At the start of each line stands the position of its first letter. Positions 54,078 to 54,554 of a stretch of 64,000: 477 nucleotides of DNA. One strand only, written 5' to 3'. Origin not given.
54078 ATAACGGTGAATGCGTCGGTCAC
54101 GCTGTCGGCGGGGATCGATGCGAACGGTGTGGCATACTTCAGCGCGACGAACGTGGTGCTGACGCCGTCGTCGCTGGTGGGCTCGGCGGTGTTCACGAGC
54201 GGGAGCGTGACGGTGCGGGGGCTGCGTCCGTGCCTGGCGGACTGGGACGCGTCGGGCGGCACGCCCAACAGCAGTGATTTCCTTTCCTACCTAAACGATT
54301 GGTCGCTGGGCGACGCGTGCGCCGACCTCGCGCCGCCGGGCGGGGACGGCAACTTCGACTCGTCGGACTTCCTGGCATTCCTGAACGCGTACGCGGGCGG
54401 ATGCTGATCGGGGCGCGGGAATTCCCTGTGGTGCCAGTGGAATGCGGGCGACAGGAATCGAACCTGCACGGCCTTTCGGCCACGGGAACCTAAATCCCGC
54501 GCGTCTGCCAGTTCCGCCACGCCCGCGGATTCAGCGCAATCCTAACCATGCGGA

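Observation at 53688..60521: Shared ~57-aa Cys...GC dockerin-like C-terminal module on three unrelated secreted proteins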

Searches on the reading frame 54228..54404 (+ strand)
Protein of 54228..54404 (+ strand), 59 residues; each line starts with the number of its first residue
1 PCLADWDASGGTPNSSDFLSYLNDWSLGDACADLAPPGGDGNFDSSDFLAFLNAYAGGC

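Call 12: search_solved_structures(query=A1, max_evalue=10, show_alignments=3)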
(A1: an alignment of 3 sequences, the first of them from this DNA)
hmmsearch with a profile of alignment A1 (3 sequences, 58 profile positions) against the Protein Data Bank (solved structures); distinct sequences matched with E-value up to 10: 2.
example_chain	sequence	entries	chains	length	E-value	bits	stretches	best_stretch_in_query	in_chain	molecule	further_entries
1ohz_B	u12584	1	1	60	0.62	13.2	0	4-18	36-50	ENDO-1,4-BETA-XYLANASE Y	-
4bp8_A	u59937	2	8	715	2.3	11.4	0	3-29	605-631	OLIGOPEPTIDASE B | OLIGOPEPTIDASSE B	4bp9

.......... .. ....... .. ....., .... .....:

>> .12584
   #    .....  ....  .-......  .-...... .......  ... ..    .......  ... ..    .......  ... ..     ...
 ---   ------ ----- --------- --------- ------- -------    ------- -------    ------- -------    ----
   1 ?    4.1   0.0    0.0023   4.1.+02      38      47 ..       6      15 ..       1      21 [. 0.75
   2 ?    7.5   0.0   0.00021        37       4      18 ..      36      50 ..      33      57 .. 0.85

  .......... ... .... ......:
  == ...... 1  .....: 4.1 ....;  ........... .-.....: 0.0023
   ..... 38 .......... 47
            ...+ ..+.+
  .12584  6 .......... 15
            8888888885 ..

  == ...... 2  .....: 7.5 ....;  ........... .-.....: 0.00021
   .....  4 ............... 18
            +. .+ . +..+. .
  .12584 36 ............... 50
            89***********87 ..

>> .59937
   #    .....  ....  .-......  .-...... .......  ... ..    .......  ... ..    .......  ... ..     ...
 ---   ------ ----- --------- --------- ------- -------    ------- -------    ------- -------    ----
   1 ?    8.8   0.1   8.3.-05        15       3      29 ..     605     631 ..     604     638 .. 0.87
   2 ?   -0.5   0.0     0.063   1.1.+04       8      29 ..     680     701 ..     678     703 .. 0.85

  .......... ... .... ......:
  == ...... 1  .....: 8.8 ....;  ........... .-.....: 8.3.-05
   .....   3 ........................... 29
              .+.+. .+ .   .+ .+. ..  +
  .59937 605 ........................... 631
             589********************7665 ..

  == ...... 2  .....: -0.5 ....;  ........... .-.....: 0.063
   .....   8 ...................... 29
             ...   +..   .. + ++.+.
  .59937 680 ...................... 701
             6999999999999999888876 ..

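Call 17: search_protein_families(library=pfam, proteins=[window:54228-54404:+], max_evalue=10)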
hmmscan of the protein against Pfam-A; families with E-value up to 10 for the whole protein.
seq(59 aa): 0 families

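Call 19: search_protein_representatives(alignment_id=A1)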
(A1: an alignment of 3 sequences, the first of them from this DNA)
Query: 3 sequences, 58 profile positions. Proteins with E-value up to 0.001 (for the whole library): 1618; up to 1e-10: 66; up to 1e-30: 2. The best 150 are listed.
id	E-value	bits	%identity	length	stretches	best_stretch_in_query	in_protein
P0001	5.0e-33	128.8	-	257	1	1-58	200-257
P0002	5.3e-32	125.5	-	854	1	1-58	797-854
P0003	2.9e-30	119.9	-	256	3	2-54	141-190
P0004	2.5e-27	110.6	-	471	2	1-58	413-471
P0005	2.4e-26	107.4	-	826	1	2-58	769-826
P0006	4.2e-26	106.7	-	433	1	1-58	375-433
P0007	5.1e-26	106.4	-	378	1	1-58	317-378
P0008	5.5e-26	106.3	-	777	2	1-58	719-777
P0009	7.8e-26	105.8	-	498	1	1-58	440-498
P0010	1.5e-25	104.9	-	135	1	2-58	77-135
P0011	1.8e-25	104.6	-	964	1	1-58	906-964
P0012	1.9e-25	104.5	-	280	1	1-58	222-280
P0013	2.8e-25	104.0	-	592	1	1-58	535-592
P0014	3.9e-25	103.5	-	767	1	1-58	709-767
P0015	5.3e-25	103.1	-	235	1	2-58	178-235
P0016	6.4e-25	102.8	-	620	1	1-58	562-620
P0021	1.5e-23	98.5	-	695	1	1-58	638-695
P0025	1.1e-22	95.7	-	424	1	1-58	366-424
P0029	3.1e-22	94.3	-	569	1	1-58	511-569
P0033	1.1e-20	89.3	-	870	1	1-58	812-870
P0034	1.8e-20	88.6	-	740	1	1-58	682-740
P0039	1.5e-19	85.7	-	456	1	1-58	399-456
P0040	4.7e-18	80.9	-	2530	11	3-47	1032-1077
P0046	1.7e-16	75.9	-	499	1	1-58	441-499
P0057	3.2e-12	62.2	-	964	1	1-58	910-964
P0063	3.0e-11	59.1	-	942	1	1-58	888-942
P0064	6.2e-11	58.1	-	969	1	1-58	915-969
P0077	4.3e-10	55.4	-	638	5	4-56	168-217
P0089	9.9e-10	54.2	-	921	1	2-58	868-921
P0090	1.0e-09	54.2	-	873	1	2-58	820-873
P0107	3.5e-09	52.4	-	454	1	2-58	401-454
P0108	3.6e-09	52.4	-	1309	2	4-57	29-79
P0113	4.5e-09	52.1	-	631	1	2-58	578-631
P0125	6.9e-09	51.5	-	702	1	2-58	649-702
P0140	1.6e-08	50.3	-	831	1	2-58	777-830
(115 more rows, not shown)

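Call 21: find_encoding_contigs(protein=P0001, flank=10000, max_places=6)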
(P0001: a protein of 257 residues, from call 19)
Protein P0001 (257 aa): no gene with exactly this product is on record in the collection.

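Call 22: list_cluster_members(proteins=[P0001, P0002, P0004, P0064, P0107, P0040, P0003, P0108, P0077])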
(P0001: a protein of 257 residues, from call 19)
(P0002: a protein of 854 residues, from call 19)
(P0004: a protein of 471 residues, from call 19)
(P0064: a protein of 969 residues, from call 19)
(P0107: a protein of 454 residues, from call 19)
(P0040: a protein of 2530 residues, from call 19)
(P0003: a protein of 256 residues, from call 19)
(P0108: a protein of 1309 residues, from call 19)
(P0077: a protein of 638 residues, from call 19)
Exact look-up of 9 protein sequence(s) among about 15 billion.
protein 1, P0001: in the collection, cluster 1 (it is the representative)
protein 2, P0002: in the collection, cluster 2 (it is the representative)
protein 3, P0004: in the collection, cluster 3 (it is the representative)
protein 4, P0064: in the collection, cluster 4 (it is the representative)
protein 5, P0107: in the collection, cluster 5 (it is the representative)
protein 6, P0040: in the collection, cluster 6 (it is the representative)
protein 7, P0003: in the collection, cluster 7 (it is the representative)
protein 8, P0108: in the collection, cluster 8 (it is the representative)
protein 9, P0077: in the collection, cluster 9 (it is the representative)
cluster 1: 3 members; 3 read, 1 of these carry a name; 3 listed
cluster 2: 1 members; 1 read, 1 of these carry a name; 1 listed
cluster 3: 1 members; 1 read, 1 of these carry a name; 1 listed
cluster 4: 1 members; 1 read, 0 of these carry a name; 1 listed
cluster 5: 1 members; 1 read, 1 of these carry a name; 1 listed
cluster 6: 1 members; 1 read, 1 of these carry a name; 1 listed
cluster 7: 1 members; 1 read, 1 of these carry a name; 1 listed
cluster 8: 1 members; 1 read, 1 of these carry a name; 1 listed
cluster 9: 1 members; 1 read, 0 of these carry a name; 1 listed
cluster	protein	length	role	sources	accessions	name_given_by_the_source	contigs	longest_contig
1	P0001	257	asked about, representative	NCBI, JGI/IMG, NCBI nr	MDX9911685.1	MAG: GC-type dockerin domain-anchored protein [Phycisphaerales bacterium] | hypothetical protein | GC-type dockerin domain-anchored protein [Phycisphaerales bacterium]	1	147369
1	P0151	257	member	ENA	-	-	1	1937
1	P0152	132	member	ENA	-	-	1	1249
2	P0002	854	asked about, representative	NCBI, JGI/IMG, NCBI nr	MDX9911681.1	MAG: GC-type dockerin domain-anchored protein [Phycisphaerales bacterium] | YVTN family beta-propeller protein | GC-type dockerin domain-anchored protein [Phycisphaerales bacterium]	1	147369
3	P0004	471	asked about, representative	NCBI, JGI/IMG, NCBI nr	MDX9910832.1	MAG: GC-type dockerin domain-anchored protein [Phycisphaerales bacterium] | hypothetical protein | GC-type dockerin domain-anchored protein [Phycisphaerales bacterium]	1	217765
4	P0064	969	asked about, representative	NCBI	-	-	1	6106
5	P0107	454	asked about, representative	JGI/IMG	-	hypothetical protein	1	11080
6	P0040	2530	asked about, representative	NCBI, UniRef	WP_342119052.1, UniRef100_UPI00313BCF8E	Ig-like domain-containing protein [Pseudoduganella sp. OTU4001] | Ig-like domain-containing protein n=1 Tax=Pseudoduganella sp. OTU4001 TaxID=3043854 ...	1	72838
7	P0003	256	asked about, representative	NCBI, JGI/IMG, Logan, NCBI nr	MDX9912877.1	MAG: GC-type dockerin domain-anchored protein [Phycisphaerales bacterium] | hypothetical protein | GC-type dockerin domain-anchored protein [Phycisphaerales bacterium]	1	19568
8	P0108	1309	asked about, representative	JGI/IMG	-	hypothetical protein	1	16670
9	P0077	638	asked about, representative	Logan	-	-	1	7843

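Call 32: find_related_loci(query=A1, collection=genome_contigs, flank=3000)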
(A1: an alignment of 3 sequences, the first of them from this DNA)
Query A1 (59 aa) in genome_contigs; peptide patterns used: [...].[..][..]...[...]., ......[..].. (x = any residue, [..] = any of these).
44 stretches matched a pattern, but none encodes a relative of the query by tblastn (E <= 1e-3).

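Call 43: list_cluster_members(proteins=[P0005, P0011, P0033, P0057, P0063, P0089, P0090, P0125, P0140, P0113])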
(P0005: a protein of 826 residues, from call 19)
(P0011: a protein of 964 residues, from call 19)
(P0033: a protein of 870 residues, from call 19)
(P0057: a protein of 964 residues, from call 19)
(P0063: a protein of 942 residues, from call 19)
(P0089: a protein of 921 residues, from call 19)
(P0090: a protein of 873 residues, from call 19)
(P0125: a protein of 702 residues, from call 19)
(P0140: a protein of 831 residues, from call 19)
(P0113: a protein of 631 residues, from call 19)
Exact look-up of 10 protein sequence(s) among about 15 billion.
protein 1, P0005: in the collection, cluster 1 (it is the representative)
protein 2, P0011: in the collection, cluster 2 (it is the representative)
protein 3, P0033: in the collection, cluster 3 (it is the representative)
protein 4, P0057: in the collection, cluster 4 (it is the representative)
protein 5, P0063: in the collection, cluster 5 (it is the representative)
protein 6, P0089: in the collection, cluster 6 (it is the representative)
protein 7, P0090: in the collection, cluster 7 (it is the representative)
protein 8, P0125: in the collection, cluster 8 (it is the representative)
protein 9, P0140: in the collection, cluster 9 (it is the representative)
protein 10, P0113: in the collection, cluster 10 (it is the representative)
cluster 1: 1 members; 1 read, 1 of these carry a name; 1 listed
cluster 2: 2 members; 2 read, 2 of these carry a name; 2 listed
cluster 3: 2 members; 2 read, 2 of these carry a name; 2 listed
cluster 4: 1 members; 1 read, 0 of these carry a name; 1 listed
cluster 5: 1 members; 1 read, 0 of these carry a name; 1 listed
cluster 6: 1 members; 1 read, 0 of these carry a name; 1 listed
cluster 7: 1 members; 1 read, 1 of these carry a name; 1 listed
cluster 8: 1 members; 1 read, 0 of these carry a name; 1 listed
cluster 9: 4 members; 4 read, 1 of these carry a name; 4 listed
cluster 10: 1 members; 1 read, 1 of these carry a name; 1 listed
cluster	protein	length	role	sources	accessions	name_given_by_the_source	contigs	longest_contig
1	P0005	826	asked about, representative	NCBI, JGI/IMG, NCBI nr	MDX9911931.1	MAG: GC-type dockerin domain-anchored protein [Phycisphaerales bacterium] | hypothetical protein | GC-type dockerin domain-anchored protein [Phycisphaerales bacterium]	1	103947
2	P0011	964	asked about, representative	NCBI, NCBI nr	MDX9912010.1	MAG: GC-type dockerin domain-anchored protein [Phycisphaerales bacterium] | GC-type dockerin domain-anchored protein [Phycisphaerales bacterium]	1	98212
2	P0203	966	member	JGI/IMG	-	predicted outer membrane repeat protein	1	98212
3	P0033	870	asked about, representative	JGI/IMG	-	hypothetical protein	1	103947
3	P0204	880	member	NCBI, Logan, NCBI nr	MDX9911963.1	MAG: M12 family metallo-peptidase [Phycisphaerales bacterium] | M12 family metallo-peptidase [Phycisphaerales bacterium]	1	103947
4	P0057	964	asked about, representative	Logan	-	-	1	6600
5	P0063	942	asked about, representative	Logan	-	-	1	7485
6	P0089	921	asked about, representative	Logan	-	-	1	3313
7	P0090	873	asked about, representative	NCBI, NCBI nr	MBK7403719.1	MAG: hypothetical protein IPJ41_03560 [Phycisphaerales bacterium] | hypothetical protein [Phycisphaerales bacterium]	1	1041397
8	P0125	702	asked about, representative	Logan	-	-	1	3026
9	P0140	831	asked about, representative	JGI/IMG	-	serine protease AprX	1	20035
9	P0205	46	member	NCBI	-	-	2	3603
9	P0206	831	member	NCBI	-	-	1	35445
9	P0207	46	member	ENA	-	-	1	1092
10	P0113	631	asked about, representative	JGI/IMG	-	hypothetical protein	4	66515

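Call 44: list_cluster_members(proteins=[P0006, P0009, P0013, P0016, P0021, P0025, P0029, P0034, P0039, P0046])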
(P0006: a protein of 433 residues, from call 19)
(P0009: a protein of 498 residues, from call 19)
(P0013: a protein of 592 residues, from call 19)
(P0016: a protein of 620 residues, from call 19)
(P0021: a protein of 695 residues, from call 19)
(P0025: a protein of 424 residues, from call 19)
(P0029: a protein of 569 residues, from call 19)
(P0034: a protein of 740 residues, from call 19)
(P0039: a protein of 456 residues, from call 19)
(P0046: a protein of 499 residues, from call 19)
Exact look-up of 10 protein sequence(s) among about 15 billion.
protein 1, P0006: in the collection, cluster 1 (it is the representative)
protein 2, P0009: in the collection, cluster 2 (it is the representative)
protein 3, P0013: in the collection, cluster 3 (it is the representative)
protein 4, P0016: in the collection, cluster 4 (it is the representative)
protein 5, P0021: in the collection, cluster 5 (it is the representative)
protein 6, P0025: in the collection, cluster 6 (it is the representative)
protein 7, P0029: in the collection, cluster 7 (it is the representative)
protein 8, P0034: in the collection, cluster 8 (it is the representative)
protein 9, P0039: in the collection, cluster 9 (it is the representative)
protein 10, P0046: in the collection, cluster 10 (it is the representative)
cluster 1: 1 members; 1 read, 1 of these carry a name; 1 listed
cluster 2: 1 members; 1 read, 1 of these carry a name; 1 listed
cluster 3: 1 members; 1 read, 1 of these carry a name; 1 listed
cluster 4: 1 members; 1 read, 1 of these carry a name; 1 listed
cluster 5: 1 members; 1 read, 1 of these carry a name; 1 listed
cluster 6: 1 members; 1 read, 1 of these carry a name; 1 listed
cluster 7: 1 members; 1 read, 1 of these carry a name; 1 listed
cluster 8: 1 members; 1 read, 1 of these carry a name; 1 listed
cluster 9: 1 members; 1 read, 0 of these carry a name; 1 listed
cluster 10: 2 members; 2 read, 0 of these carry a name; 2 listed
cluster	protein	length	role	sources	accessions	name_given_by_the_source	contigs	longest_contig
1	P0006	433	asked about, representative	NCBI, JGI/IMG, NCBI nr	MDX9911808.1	MAG: GC-type dockerin domain-anchored protein [Phycisphaerales bacterium] | hypothetical protein | GC-type dockerin domain-anchored protein [Phycisphaerales bacterium]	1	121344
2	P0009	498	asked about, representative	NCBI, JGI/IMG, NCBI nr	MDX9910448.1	MAG: GC-type dockerin domain-anchored protein [Phycisphaerales bacterium] | hypothetical protein | GC-type dockerin domain-anchored protein [Phycisphaerales bacterium]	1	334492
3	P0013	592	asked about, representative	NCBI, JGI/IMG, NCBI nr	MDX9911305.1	MAG: GC-type dockerin domain-anchored protein [Phycisphaerales bacterium] | hypothetical protein | GC-type dockerin domain-anchored protein [Phycisphaerales bacterium]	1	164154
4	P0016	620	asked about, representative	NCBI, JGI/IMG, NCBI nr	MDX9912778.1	MAG: GC-type dockerin domain-anchored protein [Phycisphaerales bacterium] | hypothetical protein | GC-type dockerin domain-anchored protein [Phycisphaerales bacterium]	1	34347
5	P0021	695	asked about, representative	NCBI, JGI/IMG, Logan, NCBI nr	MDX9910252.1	MAG: GC-type dockerin domain-anchored protein [Phycisphaerales bacterium] | hypothetical protein | GC-type dockerin domain-anchored protein [Phycisphaerales bacterium]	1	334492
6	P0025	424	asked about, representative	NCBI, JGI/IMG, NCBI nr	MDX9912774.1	MAG: GC-type dockerin domain-anchored protein [Phycisphaerales bacterium] | uncharacterized membrane protein | GC-type dockerin domain-anchored protein [Phycisphaerales bacterium]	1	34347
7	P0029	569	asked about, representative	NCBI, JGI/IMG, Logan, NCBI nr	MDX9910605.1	MAG: GC-type dockerin domain-anchored protein [Phycisphaerales bacterium] | hypothetical protein | GC-type dockerin domain-anchored protein [Phycisphaerales bacterium]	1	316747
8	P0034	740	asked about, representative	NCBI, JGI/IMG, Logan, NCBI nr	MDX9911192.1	MAG: PA14 domain-containing protein [Phycisphaerales bacterium] | hypothetical protein | PA14 domain-containing protein [Phycisphaerales bacterium]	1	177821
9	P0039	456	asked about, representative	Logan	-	-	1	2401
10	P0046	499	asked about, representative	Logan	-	-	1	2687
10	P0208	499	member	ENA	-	-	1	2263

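Call 46: search_protein_families(library=pfam, alignment_id=A4, max_evalue=0.0001)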
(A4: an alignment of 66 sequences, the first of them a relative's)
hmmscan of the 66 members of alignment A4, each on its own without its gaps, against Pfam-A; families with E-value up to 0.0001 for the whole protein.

A. member 1, P0001 (257 aa): 0 families

B. families by the number of members that match (of 66 scanned): 37 families (the first 25 are shown)
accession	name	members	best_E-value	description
PF00404.24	Dockerin_1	7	1.2e-07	Dockerin type I domain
PF19565.4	DUF6087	6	2.1e-08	Family of unknown function (DUF6087)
PF24251.1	DUF7453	5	1.6e-77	Family of unknown function (DUF7453)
PF00036.39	EF-hand_1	5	2.5e-06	EF hand domain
PF12768.13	Rax2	4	4.3e-21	Rax2 C-terminal beta propeller domain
PF14312.12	FG-GAP_2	3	1.7e-114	FG-GAP repeat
PF08309.17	LVIVD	3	4.1e-70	LVIVD repeat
PF00082.27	Peptidase_S8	3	2.3e-42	Subtilase family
PF13517.12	FG-GAP_3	3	3.3e-40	FG-GAP-like repeat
PF13583.11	Reprolysin_4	3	3.3e-34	Metallo-peptidase family M12B Reprolysin-like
PF13574.12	Reprolysin_2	3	5.3e-28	Metallo-peptidase family M12B Reprolysin-like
PF13688.12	Reprolysin_5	3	1e-26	Metallo-peptidase family M12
PF01839.29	FG-GAP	3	2.2e-25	FG-GAP repeat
PF13582.12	Reprolysin_3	3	4.4e-25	Metallo-peptidase family M12B Reprolysin-like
PF17164.10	DUF5122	3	7.3e-19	Domain of unknown function (DUF5122) beta-propeller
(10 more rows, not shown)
